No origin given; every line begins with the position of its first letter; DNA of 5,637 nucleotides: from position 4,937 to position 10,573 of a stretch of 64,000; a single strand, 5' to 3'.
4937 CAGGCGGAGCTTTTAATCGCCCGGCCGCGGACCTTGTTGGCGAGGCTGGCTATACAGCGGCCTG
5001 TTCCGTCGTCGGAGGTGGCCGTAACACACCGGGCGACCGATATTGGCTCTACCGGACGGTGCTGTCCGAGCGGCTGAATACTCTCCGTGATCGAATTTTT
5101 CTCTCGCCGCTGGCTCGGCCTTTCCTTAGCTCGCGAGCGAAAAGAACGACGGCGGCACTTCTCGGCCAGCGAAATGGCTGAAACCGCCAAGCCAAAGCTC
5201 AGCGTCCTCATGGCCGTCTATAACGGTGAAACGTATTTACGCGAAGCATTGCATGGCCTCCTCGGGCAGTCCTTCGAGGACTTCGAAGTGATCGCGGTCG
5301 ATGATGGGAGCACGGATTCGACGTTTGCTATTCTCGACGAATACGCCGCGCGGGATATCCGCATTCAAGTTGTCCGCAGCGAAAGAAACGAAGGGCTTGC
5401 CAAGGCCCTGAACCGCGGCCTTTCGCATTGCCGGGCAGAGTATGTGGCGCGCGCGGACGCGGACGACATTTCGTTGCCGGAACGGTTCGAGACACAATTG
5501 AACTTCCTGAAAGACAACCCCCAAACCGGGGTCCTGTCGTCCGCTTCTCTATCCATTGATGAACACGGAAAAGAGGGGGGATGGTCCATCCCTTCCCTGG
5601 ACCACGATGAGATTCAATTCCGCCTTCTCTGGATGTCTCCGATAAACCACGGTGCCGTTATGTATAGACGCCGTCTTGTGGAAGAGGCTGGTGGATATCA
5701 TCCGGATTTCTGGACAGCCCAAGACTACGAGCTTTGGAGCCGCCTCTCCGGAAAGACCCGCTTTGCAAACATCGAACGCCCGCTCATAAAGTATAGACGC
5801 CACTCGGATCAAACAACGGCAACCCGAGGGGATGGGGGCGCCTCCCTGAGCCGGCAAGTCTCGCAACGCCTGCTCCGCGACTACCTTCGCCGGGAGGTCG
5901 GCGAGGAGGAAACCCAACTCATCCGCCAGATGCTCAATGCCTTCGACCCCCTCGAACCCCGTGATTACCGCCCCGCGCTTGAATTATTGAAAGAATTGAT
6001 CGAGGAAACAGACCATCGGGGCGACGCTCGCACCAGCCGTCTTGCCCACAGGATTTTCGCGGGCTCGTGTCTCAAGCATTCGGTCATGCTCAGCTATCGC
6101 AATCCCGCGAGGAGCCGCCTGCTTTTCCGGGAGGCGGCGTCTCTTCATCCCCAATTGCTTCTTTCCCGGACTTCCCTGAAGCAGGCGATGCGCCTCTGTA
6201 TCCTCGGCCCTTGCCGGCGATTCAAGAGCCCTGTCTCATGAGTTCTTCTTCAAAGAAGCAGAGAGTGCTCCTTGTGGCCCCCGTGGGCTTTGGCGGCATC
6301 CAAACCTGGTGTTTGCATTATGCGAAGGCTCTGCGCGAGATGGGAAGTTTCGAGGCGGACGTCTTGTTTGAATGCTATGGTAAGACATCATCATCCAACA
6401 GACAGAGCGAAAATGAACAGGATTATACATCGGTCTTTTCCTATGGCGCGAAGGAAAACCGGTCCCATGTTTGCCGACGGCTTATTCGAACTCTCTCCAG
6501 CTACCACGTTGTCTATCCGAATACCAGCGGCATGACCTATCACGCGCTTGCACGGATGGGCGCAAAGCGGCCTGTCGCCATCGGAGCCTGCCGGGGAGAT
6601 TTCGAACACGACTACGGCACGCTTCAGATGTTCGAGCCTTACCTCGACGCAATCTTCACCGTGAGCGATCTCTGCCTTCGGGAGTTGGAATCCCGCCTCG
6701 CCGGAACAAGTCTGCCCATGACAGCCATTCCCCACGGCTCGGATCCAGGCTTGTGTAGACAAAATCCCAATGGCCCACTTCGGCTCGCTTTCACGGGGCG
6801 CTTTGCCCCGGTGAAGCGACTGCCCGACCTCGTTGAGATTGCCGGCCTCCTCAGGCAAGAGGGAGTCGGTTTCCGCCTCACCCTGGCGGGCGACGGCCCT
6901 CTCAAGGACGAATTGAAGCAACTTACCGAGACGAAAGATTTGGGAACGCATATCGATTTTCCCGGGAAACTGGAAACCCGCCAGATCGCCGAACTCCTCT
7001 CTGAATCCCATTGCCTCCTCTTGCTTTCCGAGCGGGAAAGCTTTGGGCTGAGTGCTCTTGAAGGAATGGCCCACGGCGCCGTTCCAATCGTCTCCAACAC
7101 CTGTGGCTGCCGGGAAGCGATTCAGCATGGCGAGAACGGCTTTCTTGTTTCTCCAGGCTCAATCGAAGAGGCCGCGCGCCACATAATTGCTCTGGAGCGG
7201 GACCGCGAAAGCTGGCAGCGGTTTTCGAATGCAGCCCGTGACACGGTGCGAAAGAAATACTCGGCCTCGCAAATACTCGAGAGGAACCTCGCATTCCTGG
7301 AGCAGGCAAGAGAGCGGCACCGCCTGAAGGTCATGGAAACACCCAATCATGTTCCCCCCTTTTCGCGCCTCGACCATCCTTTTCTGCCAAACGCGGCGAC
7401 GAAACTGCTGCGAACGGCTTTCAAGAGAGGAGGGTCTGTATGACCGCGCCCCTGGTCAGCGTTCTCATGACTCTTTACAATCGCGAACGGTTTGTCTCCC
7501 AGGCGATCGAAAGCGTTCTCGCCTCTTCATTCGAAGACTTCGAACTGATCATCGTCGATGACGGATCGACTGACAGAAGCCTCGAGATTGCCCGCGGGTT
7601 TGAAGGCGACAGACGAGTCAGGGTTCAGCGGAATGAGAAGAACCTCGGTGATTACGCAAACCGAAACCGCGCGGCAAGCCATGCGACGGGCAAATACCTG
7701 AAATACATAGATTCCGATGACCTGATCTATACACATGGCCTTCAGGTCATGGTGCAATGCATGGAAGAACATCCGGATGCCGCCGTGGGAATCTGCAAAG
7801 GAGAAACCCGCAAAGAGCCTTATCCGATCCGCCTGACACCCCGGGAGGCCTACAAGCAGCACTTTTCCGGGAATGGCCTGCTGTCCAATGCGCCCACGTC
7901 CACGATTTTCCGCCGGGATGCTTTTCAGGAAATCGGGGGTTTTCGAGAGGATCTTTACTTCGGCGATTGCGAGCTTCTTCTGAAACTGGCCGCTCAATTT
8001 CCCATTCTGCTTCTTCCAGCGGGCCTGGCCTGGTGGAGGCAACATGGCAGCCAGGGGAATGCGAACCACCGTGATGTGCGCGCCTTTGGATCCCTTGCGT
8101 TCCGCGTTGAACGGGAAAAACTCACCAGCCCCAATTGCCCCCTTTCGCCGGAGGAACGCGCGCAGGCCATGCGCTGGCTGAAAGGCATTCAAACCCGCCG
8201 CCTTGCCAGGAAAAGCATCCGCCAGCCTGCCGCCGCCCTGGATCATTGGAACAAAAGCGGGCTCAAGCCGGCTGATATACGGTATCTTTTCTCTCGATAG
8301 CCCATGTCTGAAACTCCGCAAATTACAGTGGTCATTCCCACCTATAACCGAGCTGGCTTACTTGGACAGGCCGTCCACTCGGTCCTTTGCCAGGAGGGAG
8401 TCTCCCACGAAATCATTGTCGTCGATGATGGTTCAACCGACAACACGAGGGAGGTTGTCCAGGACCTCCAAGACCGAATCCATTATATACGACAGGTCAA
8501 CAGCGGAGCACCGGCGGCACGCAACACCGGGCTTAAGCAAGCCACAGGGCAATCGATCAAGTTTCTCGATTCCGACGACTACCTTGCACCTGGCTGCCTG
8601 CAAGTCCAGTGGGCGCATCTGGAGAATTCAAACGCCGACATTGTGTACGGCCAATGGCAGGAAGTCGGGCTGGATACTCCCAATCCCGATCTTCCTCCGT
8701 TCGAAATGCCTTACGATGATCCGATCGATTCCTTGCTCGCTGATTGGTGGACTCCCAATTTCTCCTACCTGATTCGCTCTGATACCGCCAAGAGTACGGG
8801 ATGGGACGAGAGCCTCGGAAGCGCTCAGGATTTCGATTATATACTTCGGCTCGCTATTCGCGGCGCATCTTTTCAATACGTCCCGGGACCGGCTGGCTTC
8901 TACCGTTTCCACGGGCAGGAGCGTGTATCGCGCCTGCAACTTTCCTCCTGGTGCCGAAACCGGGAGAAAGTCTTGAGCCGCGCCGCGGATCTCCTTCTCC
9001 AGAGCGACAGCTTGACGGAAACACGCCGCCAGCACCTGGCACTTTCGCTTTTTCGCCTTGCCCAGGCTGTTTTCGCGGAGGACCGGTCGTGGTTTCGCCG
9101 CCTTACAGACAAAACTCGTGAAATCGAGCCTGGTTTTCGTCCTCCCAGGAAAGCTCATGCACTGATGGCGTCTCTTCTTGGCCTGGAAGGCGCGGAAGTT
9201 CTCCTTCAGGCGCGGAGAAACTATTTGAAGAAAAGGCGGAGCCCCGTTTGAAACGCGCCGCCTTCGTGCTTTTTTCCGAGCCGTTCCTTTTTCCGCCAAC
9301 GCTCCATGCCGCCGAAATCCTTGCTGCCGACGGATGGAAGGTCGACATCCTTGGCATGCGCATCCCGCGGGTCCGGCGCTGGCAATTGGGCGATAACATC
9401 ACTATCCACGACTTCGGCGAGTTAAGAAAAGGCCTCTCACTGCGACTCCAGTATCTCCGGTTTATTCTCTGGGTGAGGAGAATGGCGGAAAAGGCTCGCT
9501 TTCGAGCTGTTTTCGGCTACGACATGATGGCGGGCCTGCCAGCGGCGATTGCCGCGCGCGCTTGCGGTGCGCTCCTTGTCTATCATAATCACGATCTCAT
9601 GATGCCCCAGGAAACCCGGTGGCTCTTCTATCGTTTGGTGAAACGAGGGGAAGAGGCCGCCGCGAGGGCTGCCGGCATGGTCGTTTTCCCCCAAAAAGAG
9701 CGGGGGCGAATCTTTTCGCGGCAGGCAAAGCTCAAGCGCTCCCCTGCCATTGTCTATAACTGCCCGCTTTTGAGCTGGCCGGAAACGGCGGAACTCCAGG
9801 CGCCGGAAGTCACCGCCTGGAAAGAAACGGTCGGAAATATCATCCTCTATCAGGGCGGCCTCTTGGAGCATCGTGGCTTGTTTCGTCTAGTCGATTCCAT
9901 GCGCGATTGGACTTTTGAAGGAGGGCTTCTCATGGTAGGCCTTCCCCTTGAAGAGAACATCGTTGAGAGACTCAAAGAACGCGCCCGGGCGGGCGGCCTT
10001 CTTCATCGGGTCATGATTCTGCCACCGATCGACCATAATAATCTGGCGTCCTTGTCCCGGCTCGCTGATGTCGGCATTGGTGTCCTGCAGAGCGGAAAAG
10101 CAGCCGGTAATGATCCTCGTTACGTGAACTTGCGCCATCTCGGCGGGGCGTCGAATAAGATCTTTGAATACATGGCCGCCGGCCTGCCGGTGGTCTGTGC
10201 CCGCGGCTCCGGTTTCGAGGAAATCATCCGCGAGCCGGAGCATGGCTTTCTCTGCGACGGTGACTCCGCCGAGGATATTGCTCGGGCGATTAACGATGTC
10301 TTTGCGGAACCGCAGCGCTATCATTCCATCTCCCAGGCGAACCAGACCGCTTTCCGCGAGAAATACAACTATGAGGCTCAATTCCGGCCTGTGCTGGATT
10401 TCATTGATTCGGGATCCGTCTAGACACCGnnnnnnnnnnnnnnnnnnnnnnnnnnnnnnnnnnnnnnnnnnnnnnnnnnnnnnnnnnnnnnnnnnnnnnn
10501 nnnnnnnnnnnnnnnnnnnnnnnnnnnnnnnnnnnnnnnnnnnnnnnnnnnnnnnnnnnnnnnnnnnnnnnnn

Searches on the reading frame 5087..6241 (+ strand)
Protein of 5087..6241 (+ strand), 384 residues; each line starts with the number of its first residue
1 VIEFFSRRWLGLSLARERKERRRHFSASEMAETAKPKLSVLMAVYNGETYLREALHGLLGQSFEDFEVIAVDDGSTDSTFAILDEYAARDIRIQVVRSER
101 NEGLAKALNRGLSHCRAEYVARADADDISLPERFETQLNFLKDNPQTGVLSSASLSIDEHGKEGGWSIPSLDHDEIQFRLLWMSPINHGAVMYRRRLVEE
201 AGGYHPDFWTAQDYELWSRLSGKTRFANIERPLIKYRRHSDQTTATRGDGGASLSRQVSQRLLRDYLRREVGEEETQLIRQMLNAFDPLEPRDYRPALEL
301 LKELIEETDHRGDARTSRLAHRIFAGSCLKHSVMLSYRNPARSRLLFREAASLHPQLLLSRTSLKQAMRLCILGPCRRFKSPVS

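Call 5: search_protein_families(library=pfam, proteins=[window:5087-6241:+], max_evalue=0.001)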
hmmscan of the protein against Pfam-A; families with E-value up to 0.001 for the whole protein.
window:5087-6241:+ (384 aa): 4 families
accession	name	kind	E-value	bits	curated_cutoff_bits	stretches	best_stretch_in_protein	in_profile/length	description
PF00535.33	Glycos_transf_2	-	1.1e-35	123.5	23.3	1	39-199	1-165/168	Glycosyl transferase family 2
PF10111.15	Glyco_tranf_2_2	-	2e-15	57.5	27.3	1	39-241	1-220/276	Glycosyltransferase like family 2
PF13641.12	Glyco_tranf_2_3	-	3.3e-13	50.6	27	1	36-221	1-195/230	Glycosyltransferase like family 2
PF13704.12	Glyco_tranf_2_4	-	0.00097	20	27.5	0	50-128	6-83/98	Glycosyl transferase family 2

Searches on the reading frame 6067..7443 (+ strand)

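Call 5: search_protein_families(library=pfam, proteins=[window:6067-7443:+], max_evalue=0.001)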
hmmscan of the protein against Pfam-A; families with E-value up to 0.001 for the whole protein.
window:6067-7443:+ (458 aa): 4 families
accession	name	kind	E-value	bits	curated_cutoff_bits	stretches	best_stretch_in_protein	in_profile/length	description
PF00534.26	Glycos_transf_1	-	2.5e-36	125.3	26.4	1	234-392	12-171/172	Glycosyl transferases group 1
PF13692.12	Glyco_trans_1_4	-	6e-27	95.1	27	1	239-378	3-141/142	Glycosyl transferases group 1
PF20706.3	GT4-conflict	-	1e-07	31.7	26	1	224-397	176-358/385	Family 4 Glycosyltransferase in conflict systems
PF13524.12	Glyco_trans_1_2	-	2.3e-06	28.1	25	1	268-406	14-141/144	Glycosyl transferase-like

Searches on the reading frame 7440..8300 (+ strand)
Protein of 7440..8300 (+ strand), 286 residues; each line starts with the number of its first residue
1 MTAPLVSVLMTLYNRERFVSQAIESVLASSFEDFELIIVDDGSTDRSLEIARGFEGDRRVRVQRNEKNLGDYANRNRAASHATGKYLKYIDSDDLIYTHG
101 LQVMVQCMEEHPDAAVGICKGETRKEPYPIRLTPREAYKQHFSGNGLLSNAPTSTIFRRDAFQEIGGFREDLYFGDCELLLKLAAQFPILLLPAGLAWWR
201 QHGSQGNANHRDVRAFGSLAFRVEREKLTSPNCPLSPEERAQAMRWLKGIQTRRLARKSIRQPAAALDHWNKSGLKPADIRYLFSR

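Call 5: search_protein_families(library=pfam, proteins=[window:7440-8300:+], max_evalue=0.001)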
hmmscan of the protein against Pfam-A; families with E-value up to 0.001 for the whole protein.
window:7440-8300:+ (286 aa): 3 families
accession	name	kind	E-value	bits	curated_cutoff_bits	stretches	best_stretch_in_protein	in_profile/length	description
PF00535.33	Glycos_transf_2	-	2.8e-33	115.7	23.3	1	7-166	1-168/168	Glycosyl transferase family 2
PF10111.15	Glyco_tranf_2_2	-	2.4e-14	53.9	27.3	1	8-116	2-119/276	Glycosyltransferase like family 2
PF13641.12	Glyco_tranf_2_3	-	3.3e-11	44.1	27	1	6-183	3-194/230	Glycosyltransferase like family 2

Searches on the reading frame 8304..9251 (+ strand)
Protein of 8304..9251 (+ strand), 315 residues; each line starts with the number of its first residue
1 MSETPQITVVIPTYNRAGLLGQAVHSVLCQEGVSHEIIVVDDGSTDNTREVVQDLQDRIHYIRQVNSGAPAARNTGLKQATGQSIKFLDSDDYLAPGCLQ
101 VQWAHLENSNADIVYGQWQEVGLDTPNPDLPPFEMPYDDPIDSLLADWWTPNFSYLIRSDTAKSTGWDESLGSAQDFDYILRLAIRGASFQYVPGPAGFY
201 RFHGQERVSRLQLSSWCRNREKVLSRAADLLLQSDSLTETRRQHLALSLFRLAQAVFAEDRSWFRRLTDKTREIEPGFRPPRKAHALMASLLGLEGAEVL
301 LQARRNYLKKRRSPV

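Call 5: search_protein_families(library=pfam, proteins=[window:8304-9251:+], max_evalue=0.001)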
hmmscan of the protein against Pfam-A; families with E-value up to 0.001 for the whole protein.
window:8304-9251:+ (315 aa): 3 families
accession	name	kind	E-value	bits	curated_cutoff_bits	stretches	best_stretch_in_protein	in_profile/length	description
PF00535.33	Glycos_transf_2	-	2.2e-36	125.8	23.3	1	8-131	1-128/168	Glycosyl transferase family 2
PF13641.12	Glyco_tranf_2_3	-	6.3e-15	56.3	27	1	5-114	1-119/230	Glycosyltransferase like family 2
PF10111.15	Glyco_tranf_2_2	-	7.5e-13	49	27.3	1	8-102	1-102/276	Glycosyltransferase like family 2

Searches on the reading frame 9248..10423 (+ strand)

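Call 5: search_protein_families(library=pfam, proteins=[window:9248-10423:+], max_evalue=0.001)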
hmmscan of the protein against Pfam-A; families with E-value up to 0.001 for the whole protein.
window:9248-10423:+ (391 aa): 5 families
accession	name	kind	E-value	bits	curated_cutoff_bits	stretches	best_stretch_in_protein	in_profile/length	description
PF00534.26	Glycos_transf_1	-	4.2e-16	59.4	26.4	1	196-366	15-170/172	Glycosyl transferases group 1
PF13692.12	Glyco_trans_1_4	-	2.3e-12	47.8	27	1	198-352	3-140/142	Glycosyl transferases group 1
PF13579.12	Glyco_trans_4_4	-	5e-11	43.6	29.7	1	19-150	8-136/158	Glycosyl transferase 4-like domain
PF13524.12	Glyco_trans_1_2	-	2.2e-08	34.6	25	1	291-382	55-142/144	Glycosyl transferase-like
PF13439.12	Glyco_transf_4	-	2.6e-07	31.3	28.5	1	21-163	11-155/170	Glycosyltransferase Family 4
